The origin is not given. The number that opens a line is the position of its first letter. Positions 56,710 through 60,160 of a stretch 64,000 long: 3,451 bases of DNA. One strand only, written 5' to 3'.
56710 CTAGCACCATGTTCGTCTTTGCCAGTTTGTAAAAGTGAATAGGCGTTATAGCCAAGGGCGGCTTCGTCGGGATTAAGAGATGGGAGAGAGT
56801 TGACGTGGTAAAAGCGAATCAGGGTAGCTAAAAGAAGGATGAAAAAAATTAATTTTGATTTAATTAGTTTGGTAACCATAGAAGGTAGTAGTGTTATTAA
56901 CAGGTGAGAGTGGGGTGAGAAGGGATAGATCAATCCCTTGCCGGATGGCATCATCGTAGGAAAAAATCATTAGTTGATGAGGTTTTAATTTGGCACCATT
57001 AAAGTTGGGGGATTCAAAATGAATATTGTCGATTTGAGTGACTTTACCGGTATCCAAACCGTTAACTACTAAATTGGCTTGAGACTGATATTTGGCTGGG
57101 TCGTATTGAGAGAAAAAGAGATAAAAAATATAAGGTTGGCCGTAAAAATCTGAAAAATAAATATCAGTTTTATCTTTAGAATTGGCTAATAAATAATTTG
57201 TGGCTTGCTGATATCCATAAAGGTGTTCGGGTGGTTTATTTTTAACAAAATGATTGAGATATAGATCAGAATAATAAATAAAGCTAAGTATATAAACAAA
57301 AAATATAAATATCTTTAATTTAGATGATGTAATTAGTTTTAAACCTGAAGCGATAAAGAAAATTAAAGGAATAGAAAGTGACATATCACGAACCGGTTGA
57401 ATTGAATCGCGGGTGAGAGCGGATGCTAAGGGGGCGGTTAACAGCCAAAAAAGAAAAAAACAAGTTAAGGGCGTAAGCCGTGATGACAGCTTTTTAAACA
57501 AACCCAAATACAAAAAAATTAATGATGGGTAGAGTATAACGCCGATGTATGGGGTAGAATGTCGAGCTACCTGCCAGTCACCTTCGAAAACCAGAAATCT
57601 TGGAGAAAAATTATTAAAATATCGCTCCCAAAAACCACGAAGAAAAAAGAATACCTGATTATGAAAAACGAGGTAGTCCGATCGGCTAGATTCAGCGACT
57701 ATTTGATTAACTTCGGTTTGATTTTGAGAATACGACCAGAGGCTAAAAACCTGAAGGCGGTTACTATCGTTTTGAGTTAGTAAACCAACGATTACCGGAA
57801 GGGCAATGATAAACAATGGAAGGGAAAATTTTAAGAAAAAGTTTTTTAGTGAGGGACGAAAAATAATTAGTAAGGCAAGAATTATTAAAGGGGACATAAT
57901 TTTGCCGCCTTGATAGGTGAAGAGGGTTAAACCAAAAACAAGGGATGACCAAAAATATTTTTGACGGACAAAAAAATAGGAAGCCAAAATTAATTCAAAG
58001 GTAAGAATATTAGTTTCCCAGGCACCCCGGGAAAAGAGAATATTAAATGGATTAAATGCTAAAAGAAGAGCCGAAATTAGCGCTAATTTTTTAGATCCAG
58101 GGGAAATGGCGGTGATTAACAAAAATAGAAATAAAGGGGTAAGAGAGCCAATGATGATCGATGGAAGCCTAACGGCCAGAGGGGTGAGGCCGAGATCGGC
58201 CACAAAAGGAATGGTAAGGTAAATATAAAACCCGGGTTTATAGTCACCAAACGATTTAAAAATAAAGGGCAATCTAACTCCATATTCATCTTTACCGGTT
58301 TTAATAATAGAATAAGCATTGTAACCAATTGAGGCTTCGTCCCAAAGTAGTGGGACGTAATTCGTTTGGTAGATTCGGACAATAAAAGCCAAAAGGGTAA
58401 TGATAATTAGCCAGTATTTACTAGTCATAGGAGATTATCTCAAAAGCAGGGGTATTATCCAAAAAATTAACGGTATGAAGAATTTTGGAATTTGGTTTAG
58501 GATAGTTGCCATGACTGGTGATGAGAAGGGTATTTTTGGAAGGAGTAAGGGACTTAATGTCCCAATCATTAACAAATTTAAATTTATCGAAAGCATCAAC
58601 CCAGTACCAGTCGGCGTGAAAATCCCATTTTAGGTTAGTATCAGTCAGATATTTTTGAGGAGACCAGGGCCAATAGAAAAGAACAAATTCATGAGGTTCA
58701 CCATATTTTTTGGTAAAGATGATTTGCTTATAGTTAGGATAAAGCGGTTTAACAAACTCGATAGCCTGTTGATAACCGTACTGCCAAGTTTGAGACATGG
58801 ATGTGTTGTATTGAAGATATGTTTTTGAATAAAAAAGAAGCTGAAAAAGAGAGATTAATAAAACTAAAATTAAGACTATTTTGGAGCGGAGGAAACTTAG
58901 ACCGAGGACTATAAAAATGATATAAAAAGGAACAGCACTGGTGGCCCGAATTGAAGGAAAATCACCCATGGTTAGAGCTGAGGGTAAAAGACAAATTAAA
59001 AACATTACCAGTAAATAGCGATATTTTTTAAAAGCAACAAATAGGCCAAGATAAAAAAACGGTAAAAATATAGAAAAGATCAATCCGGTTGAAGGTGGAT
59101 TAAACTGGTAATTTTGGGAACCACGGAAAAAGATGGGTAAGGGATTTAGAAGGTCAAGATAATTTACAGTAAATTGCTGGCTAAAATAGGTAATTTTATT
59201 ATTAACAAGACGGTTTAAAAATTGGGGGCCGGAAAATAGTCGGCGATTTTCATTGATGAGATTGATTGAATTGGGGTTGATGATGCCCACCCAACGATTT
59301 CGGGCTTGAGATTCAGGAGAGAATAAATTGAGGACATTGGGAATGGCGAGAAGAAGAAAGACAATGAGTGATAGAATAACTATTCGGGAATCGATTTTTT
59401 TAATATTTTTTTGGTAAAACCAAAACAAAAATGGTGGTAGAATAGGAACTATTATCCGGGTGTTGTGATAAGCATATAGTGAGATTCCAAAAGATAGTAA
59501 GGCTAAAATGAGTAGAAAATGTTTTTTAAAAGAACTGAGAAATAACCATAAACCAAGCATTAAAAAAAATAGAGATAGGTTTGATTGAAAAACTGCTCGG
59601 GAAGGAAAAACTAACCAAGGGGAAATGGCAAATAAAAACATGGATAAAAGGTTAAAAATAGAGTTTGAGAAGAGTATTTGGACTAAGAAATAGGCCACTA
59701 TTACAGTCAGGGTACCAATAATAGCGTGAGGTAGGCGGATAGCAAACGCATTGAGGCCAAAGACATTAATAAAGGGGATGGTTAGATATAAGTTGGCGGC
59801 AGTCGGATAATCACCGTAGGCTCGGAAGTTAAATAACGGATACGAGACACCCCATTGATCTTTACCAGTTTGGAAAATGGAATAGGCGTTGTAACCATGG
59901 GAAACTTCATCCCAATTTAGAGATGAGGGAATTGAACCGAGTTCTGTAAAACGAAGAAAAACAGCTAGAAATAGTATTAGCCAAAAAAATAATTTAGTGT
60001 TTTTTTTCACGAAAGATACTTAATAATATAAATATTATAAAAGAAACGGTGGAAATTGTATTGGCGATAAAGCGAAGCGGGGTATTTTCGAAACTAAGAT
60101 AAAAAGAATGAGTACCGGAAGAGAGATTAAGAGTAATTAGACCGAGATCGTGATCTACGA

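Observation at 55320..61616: Tandem array of three PMT/ArnT-like GT-C paralogs plus a fourth related membrane protein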

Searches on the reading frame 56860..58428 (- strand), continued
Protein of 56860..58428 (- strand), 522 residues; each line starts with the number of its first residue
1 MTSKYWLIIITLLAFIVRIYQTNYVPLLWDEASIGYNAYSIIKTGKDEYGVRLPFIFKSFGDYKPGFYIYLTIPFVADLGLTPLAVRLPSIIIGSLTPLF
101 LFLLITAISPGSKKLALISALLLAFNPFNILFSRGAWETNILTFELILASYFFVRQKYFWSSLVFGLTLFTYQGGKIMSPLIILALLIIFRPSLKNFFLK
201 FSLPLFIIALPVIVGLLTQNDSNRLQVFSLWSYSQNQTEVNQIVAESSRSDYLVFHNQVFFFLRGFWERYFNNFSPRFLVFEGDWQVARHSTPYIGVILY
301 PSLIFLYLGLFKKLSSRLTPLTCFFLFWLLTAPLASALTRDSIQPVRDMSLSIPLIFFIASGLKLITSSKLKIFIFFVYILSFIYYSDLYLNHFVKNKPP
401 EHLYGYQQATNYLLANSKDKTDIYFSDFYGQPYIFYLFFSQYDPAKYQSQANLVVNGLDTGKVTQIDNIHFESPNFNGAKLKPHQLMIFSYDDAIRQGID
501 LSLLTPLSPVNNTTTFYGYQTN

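Call 44: find_related_loci(query=A1, collection=genome_contigs, flank=10000)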
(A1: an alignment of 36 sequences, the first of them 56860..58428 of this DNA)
Query A1 (522 aa) in genome_contigs; peptide patterns used: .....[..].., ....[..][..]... (x = any residue, [..] = any of these).
599 stretches matched a pattern (row limit reached: there are more); 578 encode a relative of the query (tblastn E <= 1e-3); the best 80 are kept; 80 distinct loci.
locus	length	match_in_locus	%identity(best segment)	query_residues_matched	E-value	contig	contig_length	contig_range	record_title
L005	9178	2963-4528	85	1-522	0e+0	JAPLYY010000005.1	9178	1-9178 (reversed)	MAG: Candidatus Shapirobacteria bacterium isolate LacPavin_0920_WC90_MAG_39_8 LacPavin_0920_WC90_scaffold_158482, whole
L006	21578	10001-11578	59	3-520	0e+0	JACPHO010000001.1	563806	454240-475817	MAG: Candidatus Shapirobacteria bacterium isolate NC_groundwater_416_Ag_B-0.1um_40_33 GD18-4_B1_scaffold_56969, whole ge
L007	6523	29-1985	60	17-522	0e+0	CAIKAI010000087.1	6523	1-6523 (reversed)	Candidatus Shapirobacteria bacterium isolate AlinenLipids_bin-9586 genome assembly, contig: bin-9586:087/184, whole geno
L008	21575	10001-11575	59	3-522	0e+0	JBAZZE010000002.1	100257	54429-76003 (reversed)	MAG: Candidatus Shapirobacteria bacterium isolate SO_2017_GW1_99 NODE_1375_length_100257_cov_2.338120_OW334_2017, whole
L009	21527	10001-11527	61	18-521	0e+0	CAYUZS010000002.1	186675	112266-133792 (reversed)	MAG TPA_asm: uncultured Gammaproteobacteria bacterium isolate SRP294416_co1_374 genome assembly, contig: NODE_30_length_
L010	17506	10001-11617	57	1-521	0e+0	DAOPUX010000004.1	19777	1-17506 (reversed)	MAG TPA_asm: Candidatus Woesebacteria bacterium isolate AMR_MDS_1407 NODE_2768_length_19777_cov_8.323852, whole genome s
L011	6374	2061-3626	59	1-521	0e+0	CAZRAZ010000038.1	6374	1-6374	MAG TPA_asm: uncultured Gammaproteobacteria bacterium isolate binchicken_co191_93 genome assembly, contig: NODE_10660_le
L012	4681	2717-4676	59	7-521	0e+0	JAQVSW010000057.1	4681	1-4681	MAG: Candidatus Shapirobacteria bacterium isolate STF1_283 NODE_75669_length_4681_cov_6.239350_Sandtown_F1, whole genome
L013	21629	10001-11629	54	2-521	9e-179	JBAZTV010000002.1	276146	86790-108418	MAG: Candidatus Shapirobacteria bacterium isolate SO_2017_GW1_211 NODE_316_length_276146_cov_5.805028_OW334_2017, whole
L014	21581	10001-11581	56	18-521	2e-178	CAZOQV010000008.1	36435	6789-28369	MAG TPA_asm: uncultured Gammaproteobacteria bacterium isolate SRP192927_co2_309 genome assembly, contig: NODE_1381_lengt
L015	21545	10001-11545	57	14-521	3e-177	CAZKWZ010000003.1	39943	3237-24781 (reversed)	MAG TPA_asm: uncultured Gammaproteobacteria bacterium isolate SRP220891_co1_32 genome assembly, contig: NODE_1940_length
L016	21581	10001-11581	57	3-522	6e-177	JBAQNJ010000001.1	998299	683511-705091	MAG: Microgenomates group bacterium isolate MFD12002_ilm_asm_bin60 k127_48021, whole genome shotgun sequence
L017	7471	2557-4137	54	13-521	8e-175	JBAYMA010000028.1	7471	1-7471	MAG: Candidatus Shapirobacteria bacterium isolate SO_2016_LW1_28 scaffold14125_LW64-88_2016, whole genome shotgun sequen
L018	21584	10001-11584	55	17-521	2e-172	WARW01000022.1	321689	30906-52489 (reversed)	MAG: Patescibacteria group bacterium isolate AMAZON02 genome_22, whole genome shotgun sequence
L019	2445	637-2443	55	1-522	0e+0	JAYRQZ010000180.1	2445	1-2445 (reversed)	MAG: Candidatus Woesebacteria bacterium isolate XM1_ASGE3bin.17 k141_1044214, whole genome shotgun sequence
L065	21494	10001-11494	42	1-473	6e-111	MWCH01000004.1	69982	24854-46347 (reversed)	MAG: Microgenomates group bacterium ADurb.Bin219 BWY24_contig000004, whole genome shotgun sequence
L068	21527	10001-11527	41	1-488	4e-110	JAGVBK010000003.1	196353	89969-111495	MAG: Candidatus Shapirobacteria bacterium isolate DeMMO6_54 c_000000029669, whole genome shotgun sequence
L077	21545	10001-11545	42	7-502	2e-100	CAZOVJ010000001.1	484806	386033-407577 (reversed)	MAG TPA_asm: uncultured Gammaproteobacteria bacterium isolate SRP068000_co4_46 genome assembly, contig: NODE_3_length_48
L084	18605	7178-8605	41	14-471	1e-97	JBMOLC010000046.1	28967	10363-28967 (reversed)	MAG: Patescibacteria group bacterium isolate Betzabe_MAG014 MAG014_46, whole genome shotgun sequence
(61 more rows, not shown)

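Call 65: search_protein_representatives(alignment_id=A1)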
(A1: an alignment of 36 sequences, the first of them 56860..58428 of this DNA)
Query: 36 sequences, 530 profile positions. Proteins with E-value up to 0.001 (for the whole library): 20603; up to 1e-10: 10572; up to 1e-30: 5010. The best 150 are listed.
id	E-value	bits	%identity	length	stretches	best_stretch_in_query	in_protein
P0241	1.3e-209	713.7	-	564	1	2-530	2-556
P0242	5.0e-205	698.6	-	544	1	7-529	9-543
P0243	3.8e-170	583.5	-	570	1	3-528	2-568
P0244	2.4e-159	547.8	-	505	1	4-529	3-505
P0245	1.0e-155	535.9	-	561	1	5-526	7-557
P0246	2.6e-155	534.6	-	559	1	4-529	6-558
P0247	1.4e-153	528.9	-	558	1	8-528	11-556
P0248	1.6e-153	528.7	-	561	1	4-502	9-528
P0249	5.6e-152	523.5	-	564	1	5-529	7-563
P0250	2.6e-147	508.2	-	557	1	4-528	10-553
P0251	2.0e-143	495.3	-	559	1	4-525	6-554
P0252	4.5e-143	494.2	-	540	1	3-529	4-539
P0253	6.7e-143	493.6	-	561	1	7-527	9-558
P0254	1.4e-140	486.0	-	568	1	9-505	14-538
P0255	3.5e-139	481.3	-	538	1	2-529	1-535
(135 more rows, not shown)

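Call 79: search_protein_families(library=pfam, proteins=[L068:16696-17964:+, L077:16439-17698:+, L077:15297-16451:+, L084:12279-13418:+, L010:3827-5110:+, L065:1332-2636:+, L006:3955-5235:-, L009:3725-5107:-, L010:1671-2864:+], max_evalue=0.01)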
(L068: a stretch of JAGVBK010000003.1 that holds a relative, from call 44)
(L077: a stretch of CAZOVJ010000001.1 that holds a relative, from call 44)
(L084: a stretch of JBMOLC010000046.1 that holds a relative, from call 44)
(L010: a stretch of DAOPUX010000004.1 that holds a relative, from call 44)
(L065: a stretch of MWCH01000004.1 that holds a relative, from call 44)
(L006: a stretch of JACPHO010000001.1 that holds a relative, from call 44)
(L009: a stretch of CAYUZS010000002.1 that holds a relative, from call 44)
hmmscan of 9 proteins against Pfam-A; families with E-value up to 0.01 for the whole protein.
L068:16696-17964:+ (422 aa): 2 families
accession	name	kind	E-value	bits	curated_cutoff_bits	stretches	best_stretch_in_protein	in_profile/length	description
PF01943.22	Polysacc_synt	-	1.4e-11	44.8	28.2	1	14-287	1-272/274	Polysaccharide biosynthesis protein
PF13440.11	Polysacc_synt_3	-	3e-10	40.3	23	1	39-335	2-290/293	Polysaccharide biosynthesis protein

L077:16439-17698:+ (419 aa): 2 families
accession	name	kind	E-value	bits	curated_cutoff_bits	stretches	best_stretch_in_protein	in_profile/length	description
PF13440.11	Polysacc_synt_3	-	1.1e-17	64.7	23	1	37-330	1-290/293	Polysaccharide biosynthesis protein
PF01943.22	Polysacc_synt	-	1.3e-11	44.9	28.2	1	16-281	4-271/274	Polysaccharide biosynthesis protein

L077:15297-16451:+ (384 aa): 1 family
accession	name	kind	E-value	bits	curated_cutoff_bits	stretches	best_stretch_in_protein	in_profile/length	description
PF04922.18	DIE2_ALG10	-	0.00013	21.8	27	1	127-195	88-156/391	DIE2/ALG10 family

L084:12279-13418:+ (379 aa): 2 families
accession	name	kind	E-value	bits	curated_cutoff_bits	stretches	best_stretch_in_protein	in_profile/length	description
PF04188.19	Mannosyl_trans2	-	2.7e-09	37.3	22.4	1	45-198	49-210/443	Mannosyltransferase (PIG-V)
PF04922.18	DIE2_ALG10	-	0.0013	18.5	27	1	106-187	67-149/391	DIE2/ALG10 family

L010:3827-5110:+ (427 aa): 0 families

L065:1332-2636:+ (434 aa): 0 families

L006:3955-5235:- (426 aa): 0 families

L009:3725-5107:- (460 aa): 0 families

L010:1671-2864:+ (397 aa): 0 families

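Call 82: search_protein_families(library=pfam, alignment_id=A1, max_evalue=0.01)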
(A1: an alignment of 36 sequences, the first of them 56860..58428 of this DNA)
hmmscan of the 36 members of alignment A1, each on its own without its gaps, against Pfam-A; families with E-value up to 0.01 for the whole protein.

A. member 1, window:56860-58428:- (522 aa): 1 family
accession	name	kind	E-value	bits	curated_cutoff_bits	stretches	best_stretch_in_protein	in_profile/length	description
PF13231.12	PMT_2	-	0.00025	21.8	26.1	1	76-212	13-157/160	Dolichyl-phosphate-mannose-protein mannosyltransferase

B. families by the number of members that match (of 36 scanned): 3 families
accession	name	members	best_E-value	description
PF13231.12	PMT_2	27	1.6e-15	Dolichyl-phosphate-mannose-protein mannosyltransferase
PF02366.24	PMT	19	1.1e-12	Dolichyl-phosphate-mannose-protein mannosyltransferase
PF14264.12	Glucos_trans_II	1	6.2e-06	Glucosyl transferase GtrII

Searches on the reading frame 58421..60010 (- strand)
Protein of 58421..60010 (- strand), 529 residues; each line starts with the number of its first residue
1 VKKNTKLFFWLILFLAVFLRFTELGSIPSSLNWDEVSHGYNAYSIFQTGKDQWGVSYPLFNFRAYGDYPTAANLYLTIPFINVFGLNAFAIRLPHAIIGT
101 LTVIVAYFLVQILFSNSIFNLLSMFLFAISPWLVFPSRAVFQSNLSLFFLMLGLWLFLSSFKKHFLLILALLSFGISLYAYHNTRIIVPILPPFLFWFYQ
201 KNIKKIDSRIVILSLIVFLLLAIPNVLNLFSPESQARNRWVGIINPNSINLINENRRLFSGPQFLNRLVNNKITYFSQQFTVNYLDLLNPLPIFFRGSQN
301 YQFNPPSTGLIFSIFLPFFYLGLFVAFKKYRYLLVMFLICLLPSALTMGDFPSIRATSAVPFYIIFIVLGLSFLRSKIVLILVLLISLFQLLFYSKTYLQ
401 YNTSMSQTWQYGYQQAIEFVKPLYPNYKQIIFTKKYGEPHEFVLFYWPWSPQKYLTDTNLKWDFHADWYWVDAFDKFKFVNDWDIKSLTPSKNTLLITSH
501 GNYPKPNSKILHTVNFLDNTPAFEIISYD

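Call 4: search_protein_families(library=pfam, proteins=[window:58421-60010:-], max_evalue=0.01)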
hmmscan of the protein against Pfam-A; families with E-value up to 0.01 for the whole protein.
window:58421-60010:- (529 aa): 2 families
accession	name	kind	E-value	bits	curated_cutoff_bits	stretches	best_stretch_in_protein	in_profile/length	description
PF13231.12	PMT_2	-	8.6e-09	36.2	26.1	1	80-226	13-158/160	Dolichyl-phosphate-mannose-protein mannosyltransferase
PF02366.24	PMT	-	1.1e-06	28.9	22.7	1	11-229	2-234/245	Dolichyl-phosphate-mannose-protein mannosyltransferase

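Call 10: search_protein_families(library=ncbifam, proteins=[window:58421-60010:-], max_evalue=0.01)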
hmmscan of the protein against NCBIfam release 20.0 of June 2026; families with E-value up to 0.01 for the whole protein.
window:58421-60010:- (529 aa): 0 families

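Call 11: search_solved_structures(query=window:58421-60010:-, max_evalue=1, show_alignments=2)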
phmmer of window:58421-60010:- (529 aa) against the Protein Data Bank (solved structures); distinct sequences matched with E-value up to 1: 0.
